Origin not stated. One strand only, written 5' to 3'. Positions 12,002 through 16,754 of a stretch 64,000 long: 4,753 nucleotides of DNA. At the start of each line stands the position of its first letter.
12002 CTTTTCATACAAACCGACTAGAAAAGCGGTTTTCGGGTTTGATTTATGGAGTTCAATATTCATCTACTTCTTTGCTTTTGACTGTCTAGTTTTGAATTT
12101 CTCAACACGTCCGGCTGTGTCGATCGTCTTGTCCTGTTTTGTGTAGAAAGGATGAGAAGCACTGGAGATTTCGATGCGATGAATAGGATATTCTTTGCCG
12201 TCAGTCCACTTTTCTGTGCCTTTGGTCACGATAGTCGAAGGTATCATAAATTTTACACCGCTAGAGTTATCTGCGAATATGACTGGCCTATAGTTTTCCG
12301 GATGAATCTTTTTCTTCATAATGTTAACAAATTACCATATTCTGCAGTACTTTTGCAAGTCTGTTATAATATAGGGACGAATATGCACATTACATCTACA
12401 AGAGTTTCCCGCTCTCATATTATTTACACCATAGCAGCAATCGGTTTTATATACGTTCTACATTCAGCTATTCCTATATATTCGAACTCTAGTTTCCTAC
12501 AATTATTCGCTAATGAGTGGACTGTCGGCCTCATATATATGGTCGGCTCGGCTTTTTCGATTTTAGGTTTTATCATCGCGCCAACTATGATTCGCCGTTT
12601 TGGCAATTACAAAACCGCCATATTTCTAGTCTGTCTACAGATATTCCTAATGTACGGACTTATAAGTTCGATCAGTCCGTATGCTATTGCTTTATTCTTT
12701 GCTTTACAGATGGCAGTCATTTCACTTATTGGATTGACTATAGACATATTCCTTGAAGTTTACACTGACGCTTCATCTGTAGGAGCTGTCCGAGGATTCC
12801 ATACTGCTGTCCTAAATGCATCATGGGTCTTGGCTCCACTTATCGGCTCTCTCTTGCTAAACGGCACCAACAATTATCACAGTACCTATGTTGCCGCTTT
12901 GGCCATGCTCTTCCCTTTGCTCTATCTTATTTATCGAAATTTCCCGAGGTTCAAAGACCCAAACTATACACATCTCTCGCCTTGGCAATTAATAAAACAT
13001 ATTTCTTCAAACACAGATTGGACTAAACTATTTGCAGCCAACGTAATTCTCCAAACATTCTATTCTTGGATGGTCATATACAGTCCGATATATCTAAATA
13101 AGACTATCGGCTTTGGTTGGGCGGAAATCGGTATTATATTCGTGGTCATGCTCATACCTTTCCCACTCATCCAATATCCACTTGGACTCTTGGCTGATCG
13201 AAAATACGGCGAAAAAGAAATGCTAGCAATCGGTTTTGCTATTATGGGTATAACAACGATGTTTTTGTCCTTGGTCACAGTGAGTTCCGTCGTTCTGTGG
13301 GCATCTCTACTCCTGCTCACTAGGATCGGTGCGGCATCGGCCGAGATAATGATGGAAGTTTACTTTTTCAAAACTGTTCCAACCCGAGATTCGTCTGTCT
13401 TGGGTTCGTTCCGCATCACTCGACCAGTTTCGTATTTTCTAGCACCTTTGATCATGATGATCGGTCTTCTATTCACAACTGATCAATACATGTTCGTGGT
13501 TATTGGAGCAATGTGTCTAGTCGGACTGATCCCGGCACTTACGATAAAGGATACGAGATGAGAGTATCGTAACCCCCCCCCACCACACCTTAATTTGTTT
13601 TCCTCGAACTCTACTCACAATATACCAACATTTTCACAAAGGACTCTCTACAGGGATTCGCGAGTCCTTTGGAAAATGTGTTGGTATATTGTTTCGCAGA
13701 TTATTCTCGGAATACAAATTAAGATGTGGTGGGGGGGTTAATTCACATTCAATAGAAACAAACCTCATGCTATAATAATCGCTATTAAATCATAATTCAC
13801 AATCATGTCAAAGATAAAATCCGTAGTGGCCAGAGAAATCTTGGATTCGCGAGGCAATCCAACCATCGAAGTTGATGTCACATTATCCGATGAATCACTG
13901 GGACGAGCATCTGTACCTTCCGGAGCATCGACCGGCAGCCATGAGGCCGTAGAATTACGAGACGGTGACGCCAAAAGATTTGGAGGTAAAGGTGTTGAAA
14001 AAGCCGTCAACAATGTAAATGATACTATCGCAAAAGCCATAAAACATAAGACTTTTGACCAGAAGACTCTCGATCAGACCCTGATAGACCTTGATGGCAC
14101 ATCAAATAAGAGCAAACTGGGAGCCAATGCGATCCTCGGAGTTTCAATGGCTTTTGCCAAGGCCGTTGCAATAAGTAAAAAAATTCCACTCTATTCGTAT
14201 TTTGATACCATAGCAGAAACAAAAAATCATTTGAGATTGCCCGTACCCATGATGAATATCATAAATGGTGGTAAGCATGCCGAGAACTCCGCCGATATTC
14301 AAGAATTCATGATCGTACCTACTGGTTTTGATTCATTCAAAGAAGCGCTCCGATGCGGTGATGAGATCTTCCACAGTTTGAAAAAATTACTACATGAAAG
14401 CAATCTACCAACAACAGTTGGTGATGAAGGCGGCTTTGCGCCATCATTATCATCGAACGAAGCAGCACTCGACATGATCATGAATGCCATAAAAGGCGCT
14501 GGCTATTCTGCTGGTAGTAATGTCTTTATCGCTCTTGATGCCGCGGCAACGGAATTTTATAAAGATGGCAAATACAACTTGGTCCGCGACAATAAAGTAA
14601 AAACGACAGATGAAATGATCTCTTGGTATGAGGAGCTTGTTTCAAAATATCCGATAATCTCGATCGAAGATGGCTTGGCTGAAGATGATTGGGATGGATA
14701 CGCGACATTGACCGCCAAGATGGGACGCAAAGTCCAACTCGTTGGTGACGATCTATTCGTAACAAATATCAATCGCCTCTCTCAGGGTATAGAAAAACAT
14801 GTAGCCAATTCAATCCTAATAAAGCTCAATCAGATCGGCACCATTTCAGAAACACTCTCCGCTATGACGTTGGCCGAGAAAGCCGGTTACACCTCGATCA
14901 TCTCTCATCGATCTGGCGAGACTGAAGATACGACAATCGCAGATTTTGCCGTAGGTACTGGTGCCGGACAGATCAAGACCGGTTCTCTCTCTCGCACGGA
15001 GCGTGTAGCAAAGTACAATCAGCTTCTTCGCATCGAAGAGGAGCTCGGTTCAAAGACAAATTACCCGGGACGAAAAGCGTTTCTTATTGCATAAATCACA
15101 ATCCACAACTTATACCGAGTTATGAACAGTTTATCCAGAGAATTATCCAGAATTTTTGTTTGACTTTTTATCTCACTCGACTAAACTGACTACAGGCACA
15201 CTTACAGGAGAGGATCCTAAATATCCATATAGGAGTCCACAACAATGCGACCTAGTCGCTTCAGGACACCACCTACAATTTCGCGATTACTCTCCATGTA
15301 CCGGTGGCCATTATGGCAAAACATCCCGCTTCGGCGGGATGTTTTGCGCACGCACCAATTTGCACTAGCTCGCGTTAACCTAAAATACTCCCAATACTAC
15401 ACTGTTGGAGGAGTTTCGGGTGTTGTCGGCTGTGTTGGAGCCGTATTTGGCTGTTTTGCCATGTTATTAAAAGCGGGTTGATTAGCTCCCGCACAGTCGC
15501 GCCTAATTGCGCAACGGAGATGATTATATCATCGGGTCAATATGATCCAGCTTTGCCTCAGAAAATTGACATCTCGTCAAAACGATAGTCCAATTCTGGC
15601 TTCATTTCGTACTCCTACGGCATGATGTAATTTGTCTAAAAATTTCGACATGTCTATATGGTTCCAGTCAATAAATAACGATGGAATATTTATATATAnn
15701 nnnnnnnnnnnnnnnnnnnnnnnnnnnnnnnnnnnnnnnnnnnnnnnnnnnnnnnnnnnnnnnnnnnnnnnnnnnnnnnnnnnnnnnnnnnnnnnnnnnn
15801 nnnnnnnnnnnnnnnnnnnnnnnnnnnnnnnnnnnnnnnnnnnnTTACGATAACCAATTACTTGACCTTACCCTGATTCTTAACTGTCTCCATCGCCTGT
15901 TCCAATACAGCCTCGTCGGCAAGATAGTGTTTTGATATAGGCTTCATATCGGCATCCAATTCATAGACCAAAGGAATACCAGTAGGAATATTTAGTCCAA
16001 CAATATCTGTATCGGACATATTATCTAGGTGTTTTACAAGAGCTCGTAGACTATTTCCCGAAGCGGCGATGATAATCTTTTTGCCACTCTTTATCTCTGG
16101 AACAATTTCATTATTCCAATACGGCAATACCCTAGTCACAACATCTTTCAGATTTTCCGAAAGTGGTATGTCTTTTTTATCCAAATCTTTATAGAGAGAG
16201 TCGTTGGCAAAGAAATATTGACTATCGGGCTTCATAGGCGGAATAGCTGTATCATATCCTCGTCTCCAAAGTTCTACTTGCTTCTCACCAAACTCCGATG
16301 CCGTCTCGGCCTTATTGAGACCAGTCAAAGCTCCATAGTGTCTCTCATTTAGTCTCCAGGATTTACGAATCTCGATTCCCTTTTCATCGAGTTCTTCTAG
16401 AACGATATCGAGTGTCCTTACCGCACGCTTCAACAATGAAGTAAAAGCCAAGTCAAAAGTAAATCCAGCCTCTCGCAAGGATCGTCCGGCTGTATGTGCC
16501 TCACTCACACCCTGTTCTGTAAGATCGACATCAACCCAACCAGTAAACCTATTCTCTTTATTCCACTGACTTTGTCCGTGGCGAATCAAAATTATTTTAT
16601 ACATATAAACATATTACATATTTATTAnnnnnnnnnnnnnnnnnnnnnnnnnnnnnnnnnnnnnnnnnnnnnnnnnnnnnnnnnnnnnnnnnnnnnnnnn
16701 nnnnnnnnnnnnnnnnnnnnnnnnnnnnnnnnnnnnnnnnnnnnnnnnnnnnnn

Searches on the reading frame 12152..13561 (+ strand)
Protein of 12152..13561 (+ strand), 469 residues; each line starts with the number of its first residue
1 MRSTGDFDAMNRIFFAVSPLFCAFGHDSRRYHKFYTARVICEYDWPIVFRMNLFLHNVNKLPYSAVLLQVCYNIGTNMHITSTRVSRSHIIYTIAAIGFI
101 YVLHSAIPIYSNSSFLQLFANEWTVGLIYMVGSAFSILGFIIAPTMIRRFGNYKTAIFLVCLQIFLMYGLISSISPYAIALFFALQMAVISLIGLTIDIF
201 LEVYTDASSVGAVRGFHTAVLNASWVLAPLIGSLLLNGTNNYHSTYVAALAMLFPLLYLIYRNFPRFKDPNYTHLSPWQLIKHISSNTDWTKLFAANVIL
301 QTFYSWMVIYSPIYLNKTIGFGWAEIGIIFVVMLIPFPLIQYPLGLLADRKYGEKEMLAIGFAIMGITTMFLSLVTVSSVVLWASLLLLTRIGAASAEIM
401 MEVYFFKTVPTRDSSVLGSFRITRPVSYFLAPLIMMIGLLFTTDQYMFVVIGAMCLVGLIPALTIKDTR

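Call 40: search_protein_families(library=pfam, proteins=[window:12152-13561:+], max_evalue=0.001)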
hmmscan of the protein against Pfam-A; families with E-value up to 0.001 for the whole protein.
window:12152-13561:+ (469 aa): 1 family
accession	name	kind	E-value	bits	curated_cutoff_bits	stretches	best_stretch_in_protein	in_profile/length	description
PF07690.21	MFS_1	-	1.8e-15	57.2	33.4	2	296-463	4-170/347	Major Facilitator Superfamily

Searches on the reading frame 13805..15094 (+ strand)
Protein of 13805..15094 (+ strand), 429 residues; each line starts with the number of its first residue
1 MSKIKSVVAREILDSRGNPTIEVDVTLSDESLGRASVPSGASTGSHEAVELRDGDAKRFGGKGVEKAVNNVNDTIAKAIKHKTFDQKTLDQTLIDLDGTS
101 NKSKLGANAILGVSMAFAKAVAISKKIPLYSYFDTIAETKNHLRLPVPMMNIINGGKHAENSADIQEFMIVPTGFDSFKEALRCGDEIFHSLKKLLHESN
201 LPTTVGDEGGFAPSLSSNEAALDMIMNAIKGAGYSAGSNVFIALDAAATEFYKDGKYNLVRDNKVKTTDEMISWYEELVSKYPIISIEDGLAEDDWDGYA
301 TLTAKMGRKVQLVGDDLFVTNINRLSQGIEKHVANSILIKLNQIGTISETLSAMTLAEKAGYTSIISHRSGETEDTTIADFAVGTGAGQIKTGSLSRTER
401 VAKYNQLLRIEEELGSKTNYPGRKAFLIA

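Call 40: search_protein_families(library=pfam, proteins=[window:13805-15094:+], max_evalue=0.001)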
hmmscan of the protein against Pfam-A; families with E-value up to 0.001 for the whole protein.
window:13805-15094:+ (429 aa): 3 families
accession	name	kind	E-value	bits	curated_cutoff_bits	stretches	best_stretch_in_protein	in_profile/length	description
PF00113.28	Enolase_C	-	1.9e-129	431.7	21.5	1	144-425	3-292/296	Enolase, C-terminal TIM barrel domain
PF03952.21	Enolase_N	-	4.5e-58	195.5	35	1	4-132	1-130/131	Enolase, N-terminal domain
PF13378.12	MR_MLE_C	-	2.6e-06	27.8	29.4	1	266-366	55-152/219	Enolase C-terminal domain-like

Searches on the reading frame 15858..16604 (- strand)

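Call 40: search_protein_families(library=pfam, proteins=[window:15858-16604:-], max_evalue=0.001)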
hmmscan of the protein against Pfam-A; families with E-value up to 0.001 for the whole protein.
window:15858-16604:- (248 aa): 1 family
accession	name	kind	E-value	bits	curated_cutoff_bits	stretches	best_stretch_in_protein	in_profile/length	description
PF00300.27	His_Phos_1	-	1.1e-32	113.8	21.7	1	4-123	1-115/194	Histidine phosphatase superfamily (branch 1)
